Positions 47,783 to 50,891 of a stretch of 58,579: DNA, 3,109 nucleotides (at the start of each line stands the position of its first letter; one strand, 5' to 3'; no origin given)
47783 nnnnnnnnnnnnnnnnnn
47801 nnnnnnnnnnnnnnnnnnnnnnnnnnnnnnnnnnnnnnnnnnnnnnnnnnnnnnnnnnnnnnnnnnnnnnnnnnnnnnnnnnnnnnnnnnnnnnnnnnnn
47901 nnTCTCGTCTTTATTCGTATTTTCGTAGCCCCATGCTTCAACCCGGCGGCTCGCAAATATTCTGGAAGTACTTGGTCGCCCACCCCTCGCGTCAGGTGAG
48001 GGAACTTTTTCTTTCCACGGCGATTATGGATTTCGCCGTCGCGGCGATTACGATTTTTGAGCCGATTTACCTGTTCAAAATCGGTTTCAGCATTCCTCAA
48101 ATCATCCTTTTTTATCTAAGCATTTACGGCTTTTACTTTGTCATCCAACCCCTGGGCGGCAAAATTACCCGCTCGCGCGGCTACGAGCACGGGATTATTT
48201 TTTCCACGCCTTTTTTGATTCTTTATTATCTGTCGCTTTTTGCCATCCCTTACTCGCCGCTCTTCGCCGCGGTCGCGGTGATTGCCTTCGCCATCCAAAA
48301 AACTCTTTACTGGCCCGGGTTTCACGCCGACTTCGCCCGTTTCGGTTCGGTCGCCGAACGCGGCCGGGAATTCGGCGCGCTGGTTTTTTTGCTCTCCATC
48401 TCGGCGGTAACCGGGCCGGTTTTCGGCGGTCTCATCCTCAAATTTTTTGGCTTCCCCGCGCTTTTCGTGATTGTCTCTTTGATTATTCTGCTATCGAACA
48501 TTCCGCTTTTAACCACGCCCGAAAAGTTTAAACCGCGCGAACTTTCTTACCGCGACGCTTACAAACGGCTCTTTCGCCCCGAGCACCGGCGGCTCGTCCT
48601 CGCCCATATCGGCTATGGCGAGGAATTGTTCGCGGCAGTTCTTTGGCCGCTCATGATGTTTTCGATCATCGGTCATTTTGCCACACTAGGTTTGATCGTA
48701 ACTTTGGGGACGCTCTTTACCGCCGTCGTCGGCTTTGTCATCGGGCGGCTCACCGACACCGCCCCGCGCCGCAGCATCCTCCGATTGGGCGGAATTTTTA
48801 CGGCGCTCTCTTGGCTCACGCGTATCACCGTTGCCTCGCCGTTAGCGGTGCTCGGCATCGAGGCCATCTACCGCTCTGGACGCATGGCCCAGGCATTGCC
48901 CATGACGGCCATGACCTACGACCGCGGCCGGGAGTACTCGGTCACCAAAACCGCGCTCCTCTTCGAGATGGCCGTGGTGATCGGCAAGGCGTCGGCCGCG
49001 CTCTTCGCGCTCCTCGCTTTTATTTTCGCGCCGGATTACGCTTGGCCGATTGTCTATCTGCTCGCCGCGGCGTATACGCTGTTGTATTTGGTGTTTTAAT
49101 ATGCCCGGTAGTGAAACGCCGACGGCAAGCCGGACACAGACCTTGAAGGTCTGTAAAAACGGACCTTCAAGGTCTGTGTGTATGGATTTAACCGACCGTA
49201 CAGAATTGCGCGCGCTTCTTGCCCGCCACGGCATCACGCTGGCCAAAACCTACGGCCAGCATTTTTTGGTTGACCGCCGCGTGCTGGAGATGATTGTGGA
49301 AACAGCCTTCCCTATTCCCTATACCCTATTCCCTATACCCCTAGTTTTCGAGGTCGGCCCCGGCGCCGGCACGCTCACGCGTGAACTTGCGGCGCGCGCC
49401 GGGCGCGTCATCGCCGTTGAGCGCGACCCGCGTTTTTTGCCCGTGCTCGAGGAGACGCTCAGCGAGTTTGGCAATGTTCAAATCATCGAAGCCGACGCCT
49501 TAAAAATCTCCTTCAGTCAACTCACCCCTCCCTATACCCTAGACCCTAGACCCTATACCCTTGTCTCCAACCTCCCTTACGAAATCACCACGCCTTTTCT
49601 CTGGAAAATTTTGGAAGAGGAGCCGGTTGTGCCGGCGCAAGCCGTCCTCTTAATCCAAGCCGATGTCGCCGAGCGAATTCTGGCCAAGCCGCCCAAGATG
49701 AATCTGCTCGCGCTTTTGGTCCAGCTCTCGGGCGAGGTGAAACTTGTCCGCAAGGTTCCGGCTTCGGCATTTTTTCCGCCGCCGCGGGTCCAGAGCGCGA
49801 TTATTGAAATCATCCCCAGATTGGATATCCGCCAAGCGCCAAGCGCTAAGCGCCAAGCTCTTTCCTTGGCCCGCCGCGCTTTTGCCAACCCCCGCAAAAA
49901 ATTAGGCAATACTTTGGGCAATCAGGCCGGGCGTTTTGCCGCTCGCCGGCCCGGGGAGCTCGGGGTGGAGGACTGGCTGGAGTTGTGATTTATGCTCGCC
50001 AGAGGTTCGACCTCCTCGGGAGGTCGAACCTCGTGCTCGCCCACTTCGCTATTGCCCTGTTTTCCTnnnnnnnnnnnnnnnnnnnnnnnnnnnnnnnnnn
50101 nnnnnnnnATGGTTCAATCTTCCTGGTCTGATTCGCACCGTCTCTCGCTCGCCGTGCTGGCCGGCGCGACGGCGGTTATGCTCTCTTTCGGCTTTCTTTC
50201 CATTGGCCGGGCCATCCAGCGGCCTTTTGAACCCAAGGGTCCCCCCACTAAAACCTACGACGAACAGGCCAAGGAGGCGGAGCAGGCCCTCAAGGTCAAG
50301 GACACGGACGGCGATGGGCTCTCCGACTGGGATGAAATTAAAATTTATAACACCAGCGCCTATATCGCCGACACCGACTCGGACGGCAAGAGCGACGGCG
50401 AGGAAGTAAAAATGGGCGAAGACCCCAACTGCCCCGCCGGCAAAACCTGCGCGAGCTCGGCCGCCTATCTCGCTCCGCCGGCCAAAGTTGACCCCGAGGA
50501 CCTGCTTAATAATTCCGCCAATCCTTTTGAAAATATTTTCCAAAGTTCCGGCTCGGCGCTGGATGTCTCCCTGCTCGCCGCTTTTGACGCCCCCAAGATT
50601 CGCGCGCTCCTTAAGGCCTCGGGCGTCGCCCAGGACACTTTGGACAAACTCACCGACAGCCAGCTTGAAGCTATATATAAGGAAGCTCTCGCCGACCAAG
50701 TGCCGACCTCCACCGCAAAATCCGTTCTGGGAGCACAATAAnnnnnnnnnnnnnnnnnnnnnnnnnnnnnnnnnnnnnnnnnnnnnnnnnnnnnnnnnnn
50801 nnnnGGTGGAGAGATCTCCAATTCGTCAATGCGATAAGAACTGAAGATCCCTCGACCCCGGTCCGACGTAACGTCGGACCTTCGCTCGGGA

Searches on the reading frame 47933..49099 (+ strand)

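Call 9: search_protein_families(library=pfam, proteins=[window:47933-49099:+], max_evalue=0.01)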
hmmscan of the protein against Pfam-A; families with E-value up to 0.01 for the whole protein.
window:47933-49099:+ (388 aa): 1 family
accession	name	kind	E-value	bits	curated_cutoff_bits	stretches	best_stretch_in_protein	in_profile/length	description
PF07690.21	MFS_1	-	1e-15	58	33.4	1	25-219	1-205/347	Major Facilitator Superfamily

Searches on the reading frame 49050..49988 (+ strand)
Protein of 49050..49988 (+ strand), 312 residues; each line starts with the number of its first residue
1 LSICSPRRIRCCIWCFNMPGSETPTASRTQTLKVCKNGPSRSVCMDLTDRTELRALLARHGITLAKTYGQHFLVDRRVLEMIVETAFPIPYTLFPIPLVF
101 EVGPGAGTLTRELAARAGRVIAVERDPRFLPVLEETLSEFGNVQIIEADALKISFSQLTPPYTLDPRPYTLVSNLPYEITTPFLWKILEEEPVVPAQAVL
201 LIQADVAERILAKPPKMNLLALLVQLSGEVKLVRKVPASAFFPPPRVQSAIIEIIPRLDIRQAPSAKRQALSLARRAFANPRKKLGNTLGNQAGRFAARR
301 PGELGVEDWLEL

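Call 9: search_protein_families(library=pfam, proteins=[window:49050-49988:+], max_evalue=0.01)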
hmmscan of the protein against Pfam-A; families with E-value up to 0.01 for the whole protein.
window:49050-49988:+ (312 aa): 3 families
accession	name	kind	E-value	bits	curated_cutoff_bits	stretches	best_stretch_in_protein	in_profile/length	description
PF00398.26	RrnaAD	-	3.6e-43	148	24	1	66-292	6-226/263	Ribosomal RNA adenine dimethylase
PF13649.12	Methyltransf_25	-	5.6e-06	27.4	27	1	99-156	1-61/97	Methyltransferase domain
PF08241.18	Methyltransf_11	-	9.8e-05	23.4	21.2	1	101-156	2-57/95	Methyltransferase domain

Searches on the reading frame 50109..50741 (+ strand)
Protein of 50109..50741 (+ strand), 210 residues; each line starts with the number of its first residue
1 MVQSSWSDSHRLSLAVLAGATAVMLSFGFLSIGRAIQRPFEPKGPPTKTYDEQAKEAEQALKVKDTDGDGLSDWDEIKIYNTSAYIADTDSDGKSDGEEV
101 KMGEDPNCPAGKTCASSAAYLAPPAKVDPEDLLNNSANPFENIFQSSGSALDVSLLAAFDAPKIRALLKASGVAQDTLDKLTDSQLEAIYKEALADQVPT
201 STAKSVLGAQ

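Call 9: search_protein_families(library=pfam, proteins=[window:50109-50741:+], max_evalue=0.01)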
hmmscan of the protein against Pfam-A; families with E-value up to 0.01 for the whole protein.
window:50109-50741:+ (210 aa): 1 family
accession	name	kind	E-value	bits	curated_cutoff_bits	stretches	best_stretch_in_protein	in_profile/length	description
PF18884.5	TSP3_bac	-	9.2e-07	29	25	1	65-81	1-16/22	Bacterial TSP3 repeat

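Call 13: find_encoding_contigs(protein=window:50109-50741:+, flank=10000, max_places=6)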
Protein window:50109-50741:+ (210 aa): no gene with exactly this product is on record in the collection.

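Call 65: search_protein_families(library=padloc, proteins=[window:50109-50741:+], max_evalue=0.01)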
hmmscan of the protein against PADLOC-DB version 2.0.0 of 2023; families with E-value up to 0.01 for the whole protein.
window:50109-50741:+ (210 aa): 0 families

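Call 88: find_homologous_proteins(query=window:50109-50741:+, max_evalue=0.001)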
Query window:50109-50741:+ (210 aa): 152 proteins with E <= 0.001 among 947 candidates; the best 120 are listed.
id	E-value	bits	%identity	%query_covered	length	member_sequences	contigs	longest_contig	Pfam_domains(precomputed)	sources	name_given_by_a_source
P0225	1.5e-130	451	100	100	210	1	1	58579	PF18884.6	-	-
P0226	2.1e-72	261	60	96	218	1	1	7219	-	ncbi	-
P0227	2.1e-68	248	59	98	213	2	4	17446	PF28074.1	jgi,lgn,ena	jgi:hypothetical protein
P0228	3.1e-61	225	54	94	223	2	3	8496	PF18884.6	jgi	jgi:hypothetical protein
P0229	2.3e-58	215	52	94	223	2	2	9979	PF18884.6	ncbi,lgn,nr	ncbi:hypothetical protein KBD18_00210 [Patescibacteria group bacterium]|nr:hypothetical protein [Pat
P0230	1.3e-29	122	37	94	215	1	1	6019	PF18884.6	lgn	-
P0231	1.4e-29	121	39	93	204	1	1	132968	PF18884.6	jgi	jgi:hypothetical protein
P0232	1.9e-27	114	36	88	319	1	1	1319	PF18884.6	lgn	-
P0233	5.8e-27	113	41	87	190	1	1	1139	PF18884.6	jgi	jgi:hypothetical protein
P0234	6.9e-27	113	37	90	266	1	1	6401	PF18884.6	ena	-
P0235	3.4e-26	110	33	92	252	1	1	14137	PF18884.6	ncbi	-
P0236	2.3e-25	108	36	90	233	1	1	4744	-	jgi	-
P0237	3.4e-25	107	39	69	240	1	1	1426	-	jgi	jgi:hypothetical protein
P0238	6.5e-25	106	39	70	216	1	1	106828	PF18884.6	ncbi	-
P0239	7.4e-25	106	36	77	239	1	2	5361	-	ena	-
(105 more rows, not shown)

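Call 93: search_protein_families(library=pfam, proteins=[P0227, P0226, window:50109-50741:+], max_evalue=1)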
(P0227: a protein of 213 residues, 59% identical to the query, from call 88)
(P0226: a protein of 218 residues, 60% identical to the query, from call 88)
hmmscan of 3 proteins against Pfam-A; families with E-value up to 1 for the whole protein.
P0227 (213 aa): 1 family
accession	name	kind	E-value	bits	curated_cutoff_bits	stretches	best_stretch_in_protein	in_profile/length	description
PF18884.5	TSP3_bac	-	0.0016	18.7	25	1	68-81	1-14/22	Bacterial TSP3 repeat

P0226 (218 aa): 3 families
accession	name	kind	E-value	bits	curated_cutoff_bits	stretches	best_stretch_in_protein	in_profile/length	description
PF18884.5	TSP3_bac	-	0.00026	21.2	25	2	68-79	1-12/22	Bacterial TSP3 repeat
PF20432.4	Xre-like-HTH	-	0.16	12.7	25.8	1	156-183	6-33/63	Antitoxin Xre-like helix-turn-helix domain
PF24784.1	Temptin_C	-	0.72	10.8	27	0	79-111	50-79/98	Temptin C-terminal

window:50109-50741:+ (210 aa): 3 families
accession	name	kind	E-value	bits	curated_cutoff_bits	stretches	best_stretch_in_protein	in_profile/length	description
PF18884.5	TSP3_bac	-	9.2e-07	29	25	2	65-81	1-16/22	Bacterial TSP3 repeat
PF24784.1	Temptin_C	-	0.015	16.2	27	0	86-109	60-80/98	Temptin C-terminal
PF10304.15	RTP1_C2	-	0.059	13.5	21.1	0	78-93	4-19/34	Required for nuclear transport of RNA pol II C-terminus 2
